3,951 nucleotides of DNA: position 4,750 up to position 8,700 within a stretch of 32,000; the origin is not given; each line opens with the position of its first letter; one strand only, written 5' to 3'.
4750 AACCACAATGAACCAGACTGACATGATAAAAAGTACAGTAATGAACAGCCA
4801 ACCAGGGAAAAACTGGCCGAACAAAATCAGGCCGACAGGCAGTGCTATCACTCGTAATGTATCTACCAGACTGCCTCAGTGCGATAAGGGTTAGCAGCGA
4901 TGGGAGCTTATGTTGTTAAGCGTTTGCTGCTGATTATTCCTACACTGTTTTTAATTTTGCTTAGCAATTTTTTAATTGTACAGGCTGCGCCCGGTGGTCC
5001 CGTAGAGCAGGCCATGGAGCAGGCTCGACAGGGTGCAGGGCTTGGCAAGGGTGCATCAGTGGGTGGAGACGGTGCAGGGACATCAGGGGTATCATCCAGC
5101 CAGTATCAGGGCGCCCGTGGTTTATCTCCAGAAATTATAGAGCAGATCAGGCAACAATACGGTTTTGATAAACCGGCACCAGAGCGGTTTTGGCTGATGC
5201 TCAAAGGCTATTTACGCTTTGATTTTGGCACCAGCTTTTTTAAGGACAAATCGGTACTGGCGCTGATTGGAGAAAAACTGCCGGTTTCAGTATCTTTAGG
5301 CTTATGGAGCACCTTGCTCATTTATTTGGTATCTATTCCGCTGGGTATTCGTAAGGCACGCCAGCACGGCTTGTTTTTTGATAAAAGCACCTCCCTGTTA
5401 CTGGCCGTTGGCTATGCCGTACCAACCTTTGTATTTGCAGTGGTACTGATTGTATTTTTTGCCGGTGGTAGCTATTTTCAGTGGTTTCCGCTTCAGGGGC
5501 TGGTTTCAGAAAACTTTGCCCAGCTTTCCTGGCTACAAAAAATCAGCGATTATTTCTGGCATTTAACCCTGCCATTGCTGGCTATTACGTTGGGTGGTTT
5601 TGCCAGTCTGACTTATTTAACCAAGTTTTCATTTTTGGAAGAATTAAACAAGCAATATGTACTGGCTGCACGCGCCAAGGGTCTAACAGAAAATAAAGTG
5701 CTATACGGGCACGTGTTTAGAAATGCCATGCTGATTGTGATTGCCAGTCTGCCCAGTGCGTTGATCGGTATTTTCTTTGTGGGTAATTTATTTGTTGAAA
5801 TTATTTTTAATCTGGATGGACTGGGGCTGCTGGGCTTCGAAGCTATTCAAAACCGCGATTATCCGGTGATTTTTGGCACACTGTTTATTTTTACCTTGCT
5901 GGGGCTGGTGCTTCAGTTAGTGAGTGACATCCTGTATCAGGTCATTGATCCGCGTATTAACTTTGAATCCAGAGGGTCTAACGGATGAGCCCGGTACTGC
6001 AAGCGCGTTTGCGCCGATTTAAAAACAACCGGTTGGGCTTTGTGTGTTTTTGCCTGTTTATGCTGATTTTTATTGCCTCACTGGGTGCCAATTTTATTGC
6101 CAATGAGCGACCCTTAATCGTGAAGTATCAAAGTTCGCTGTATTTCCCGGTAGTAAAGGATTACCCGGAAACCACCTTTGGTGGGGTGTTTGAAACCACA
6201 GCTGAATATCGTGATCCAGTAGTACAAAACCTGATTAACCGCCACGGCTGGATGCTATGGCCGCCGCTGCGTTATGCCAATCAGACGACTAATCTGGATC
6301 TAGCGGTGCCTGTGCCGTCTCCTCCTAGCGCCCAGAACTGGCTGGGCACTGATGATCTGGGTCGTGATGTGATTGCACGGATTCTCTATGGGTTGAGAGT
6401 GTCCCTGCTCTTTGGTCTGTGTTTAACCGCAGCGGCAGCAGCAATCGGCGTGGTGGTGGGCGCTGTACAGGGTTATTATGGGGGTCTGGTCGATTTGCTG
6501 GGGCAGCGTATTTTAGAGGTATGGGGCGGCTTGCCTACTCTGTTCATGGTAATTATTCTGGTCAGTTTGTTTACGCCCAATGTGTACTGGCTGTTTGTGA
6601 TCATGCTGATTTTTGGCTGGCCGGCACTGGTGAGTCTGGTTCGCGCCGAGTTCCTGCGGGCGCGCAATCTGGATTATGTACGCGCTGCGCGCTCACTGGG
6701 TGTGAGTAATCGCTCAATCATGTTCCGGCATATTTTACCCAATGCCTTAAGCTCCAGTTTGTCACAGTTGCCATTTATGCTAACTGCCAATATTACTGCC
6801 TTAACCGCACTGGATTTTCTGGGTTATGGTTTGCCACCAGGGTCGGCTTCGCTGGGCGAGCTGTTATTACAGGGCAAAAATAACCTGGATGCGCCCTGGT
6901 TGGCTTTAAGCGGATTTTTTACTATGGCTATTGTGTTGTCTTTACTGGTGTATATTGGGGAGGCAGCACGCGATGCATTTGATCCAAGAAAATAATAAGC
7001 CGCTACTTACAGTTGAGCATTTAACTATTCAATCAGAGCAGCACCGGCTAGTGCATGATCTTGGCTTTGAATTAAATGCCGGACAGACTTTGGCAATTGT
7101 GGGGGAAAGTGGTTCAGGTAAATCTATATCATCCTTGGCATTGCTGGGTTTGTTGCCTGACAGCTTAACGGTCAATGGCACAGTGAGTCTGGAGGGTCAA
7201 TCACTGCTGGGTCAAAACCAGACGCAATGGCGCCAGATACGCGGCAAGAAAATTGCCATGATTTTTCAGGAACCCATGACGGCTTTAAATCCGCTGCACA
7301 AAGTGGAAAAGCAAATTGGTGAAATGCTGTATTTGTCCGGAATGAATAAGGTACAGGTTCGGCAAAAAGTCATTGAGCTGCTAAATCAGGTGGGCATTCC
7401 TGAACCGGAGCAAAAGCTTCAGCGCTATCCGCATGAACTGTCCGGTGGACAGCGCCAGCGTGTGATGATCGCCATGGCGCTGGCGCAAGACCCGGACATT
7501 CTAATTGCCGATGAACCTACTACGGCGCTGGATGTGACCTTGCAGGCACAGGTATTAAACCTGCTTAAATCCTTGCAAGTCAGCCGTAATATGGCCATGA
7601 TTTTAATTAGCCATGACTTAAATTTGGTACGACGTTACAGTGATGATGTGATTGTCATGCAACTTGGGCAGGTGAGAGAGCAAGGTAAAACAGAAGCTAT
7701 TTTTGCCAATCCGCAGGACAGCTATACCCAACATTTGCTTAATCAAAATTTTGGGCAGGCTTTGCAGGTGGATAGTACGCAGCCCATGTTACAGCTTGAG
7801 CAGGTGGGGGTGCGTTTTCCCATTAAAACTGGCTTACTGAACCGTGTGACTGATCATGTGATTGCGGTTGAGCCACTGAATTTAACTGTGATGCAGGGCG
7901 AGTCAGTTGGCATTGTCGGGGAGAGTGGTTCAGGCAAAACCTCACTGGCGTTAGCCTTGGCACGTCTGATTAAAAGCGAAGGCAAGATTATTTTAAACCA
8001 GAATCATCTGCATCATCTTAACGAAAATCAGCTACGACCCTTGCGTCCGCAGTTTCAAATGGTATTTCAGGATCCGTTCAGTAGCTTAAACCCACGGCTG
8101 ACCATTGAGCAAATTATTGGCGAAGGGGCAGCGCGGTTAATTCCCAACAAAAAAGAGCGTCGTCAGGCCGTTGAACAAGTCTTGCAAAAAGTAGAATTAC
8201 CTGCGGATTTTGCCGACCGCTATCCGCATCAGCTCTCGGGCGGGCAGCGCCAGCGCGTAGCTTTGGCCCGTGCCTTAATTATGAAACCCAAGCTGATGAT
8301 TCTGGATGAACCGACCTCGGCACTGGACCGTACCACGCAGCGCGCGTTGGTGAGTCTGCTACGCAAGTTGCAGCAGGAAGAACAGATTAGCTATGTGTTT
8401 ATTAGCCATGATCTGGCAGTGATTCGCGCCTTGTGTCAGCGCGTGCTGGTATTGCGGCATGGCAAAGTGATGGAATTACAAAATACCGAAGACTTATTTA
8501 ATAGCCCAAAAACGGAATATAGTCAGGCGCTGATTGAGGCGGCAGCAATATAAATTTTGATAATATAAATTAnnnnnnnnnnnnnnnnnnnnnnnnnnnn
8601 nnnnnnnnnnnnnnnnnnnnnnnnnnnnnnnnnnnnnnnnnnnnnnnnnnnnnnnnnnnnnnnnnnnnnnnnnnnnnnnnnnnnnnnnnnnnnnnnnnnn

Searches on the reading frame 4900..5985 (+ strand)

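Call 11: search_protein_families(library=pfam, proteins=[window:4900-5985:+], max_evalue=0.00001)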
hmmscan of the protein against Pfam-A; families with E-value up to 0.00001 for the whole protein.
window:4900-5985:+ (362 aa): 2 families
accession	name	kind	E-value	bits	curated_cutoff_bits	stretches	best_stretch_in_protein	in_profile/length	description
PF00528.27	BPD_transp_1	-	4.8e-34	118.1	26.4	1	146-353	2-182/184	Binding-protein-dependent transport system inner membrane component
PF19300.4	BPD_transp_1_N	-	6.1e-06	26.8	23.8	0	75-133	43-113/114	Binding-prot-dependent transport system membrane comp, N-term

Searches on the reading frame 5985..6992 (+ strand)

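Call 11: search_protein_families(library=pfam, proteins=[window:5985-6992:+], max_evalue=0.00001)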
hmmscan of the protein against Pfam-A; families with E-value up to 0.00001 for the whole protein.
window:5985-6992:+ (336 aa): 1 family
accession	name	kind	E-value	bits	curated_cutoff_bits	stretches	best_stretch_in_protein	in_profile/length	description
PF00528.27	BPD_transp_1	-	2e-29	103.1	26.4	1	155-335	1-181/184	Binding-protein-dependent transport system inner membrane component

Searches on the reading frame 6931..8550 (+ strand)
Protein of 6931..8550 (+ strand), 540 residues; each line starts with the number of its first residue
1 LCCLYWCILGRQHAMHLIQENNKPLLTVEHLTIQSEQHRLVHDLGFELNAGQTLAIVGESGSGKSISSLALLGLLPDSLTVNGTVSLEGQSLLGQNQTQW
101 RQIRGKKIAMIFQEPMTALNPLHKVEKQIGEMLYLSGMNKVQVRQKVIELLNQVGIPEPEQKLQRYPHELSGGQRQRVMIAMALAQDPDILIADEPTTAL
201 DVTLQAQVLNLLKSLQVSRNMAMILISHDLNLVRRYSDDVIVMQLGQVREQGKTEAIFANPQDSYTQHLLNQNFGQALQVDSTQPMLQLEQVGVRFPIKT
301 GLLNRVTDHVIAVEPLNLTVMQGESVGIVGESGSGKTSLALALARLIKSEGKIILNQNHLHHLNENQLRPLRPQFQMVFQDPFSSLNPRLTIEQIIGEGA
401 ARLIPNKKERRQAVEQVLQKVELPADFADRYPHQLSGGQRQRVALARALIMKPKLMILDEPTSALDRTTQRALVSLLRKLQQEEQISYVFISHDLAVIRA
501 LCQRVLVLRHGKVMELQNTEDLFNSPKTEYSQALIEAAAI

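Call 11: search_protein_families(library=pfam, proteins=[window:6931-8550:+], max_evalue=0.00001)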
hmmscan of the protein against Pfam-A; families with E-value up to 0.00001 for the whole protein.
window:6931-8550:+ (540 aa): 7 families
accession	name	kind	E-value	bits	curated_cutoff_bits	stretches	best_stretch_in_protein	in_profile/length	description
PF00005.33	ABC_tran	-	4e-67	225.5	25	2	314-463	2-137/137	ABC transporter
PF02463.25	SMC_N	-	6.4e-19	68.7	40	2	325-494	26-198/220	RecF/RecN/SMC N terminal domain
PF13304.12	AAA_21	-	8.4e-11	42.9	27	0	430-498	233-303/304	AAA domain, putative AbiEii toxin, Type IV TA system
PF13191.12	AAA_16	-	2.6e-08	35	32.6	1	323-485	24-163/167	AAA ATPase domain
PF13401.12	AAA_22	-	1.2e-07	32.6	27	0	327-491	9-121/130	AAA domain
PF08352.17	oligo_HPY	-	4.4e-06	27.4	27.1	0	514-538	1-25/65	Oligopeptide/dipeptide transporter, C-terminal region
PF20703.3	nSTAND1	-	7.5e-06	26.2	27.1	0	39-90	21-60/379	Novel STAND NTPase 1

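Call 18: find_related_loci(query=window:6973-8550:+, collection=genome_contigs, flank=9000)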
Query window:6973-8550:+ (526 aa) in genome_contigs; peptide patterns used: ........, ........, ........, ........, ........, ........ (x = any residue, [..] = any of these).
600 stretches matched a pattern (row limit reached: there are more); 600 encode a relative of the query (tblastn E <= 1e-3); the best 80 are kept; 80 distinct loci.
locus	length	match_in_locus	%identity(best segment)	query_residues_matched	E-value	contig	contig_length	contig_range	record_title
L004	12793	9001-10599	65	1-524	0e+0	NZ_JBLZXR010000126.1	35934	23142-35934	MAG: Acinetobacter sp. isolate V37_GT2BEXb S50CNODE_112_length_35934_cov_23.378253, whole genome shotgun sequence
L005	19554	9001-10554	51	12-524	2e-163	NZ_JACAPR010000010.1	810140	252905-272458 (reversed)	Pseudomonas gingeri strain D8001 run0228_D8001_S21_L004_contig_10, whole genome shotgun sequence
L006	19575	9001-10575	51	13-524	3e-163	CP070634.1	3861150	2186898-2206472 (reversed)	MAG: Rhodospirillales bacterium isolate bin96 chromosome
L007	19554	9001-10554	51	12-524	7e-163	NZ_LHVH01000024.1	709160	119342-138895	Pseudomonas kilonensis strain DSM 13647 PREFIX_contig_24, whole genome shotgun sequence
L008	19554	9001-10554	51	12-524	4e-162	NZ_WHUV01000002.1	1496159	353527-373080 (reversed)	Pseudomonas piscis strain MC042 Scaffold2_1, whole genome shotgun sequence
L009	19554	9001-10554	51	4-524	3e-160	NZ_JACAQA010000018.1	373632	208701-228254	Pseudomonas gingeri strain G9001 run0228_G9001_S4_L004_contig_18, whole genome shotgun sequence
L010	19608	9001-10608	49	1-526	8e-160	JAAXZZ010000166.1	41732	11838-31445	MAG: Gammaproteobacteria bacterium isolate AS02xzSISU_62 39143_AS02, whole genome shotgun sequence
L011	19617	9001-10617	49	1-524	6e-160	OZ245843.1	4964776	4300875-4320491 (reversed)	MAG: Thalassobaculaceae bacterium isolate e545f006-075f-47ef-8315-a68c875f4ccb genome assembly, chromosome: 1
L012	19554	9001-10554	51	12-524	3e-159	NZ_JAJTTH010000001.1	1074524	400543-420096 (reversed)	Pseudomonas sp. Au-Pse12 contig_1_len_1074524, whole genome shotgun sequence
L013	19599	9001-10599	49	4-526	6e-159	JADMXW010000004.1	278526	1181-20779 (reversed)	Serratia marcescens strain 1001295B_180824_A7 NODE_4_length_278526_cov_26.9331, whole genome shotgun sequence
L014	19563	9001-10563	49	8-518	8e-157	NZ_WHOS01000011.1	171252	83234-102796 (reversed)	Azospirillum melinis strain TMCY0552 NODE_11_length_171253_cov_65.354908_1-171253, whole genome shotgun sequence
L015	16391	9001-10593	50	12-524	1e-156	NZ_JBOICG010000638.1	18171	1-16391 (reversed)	MAG: Pseudomonas sp. isolate M3-B3_metawrap_bin.1 k127_96749, whole genome shotgun sequence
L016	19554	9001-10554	51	12-524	2e-156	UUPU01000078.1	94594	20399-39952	Pseudomonas sp. 286 isolate p4.G3 genome assembly, contig: 78, whole genome shotgun sequence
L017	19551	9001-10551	49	11-524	5e-156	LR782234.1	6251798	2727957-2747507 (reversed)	Pseudomonas fluorescens isolate PfAR1 genome assembly, chromosome: 1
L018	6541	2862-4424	50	10-524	1e-156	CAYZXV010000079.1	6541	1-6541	MAG TPA_asm: uncultured Rhodospirillaceae bacterium isolate binchicken_co245_130 genome assembly, contig: NODE_15418_len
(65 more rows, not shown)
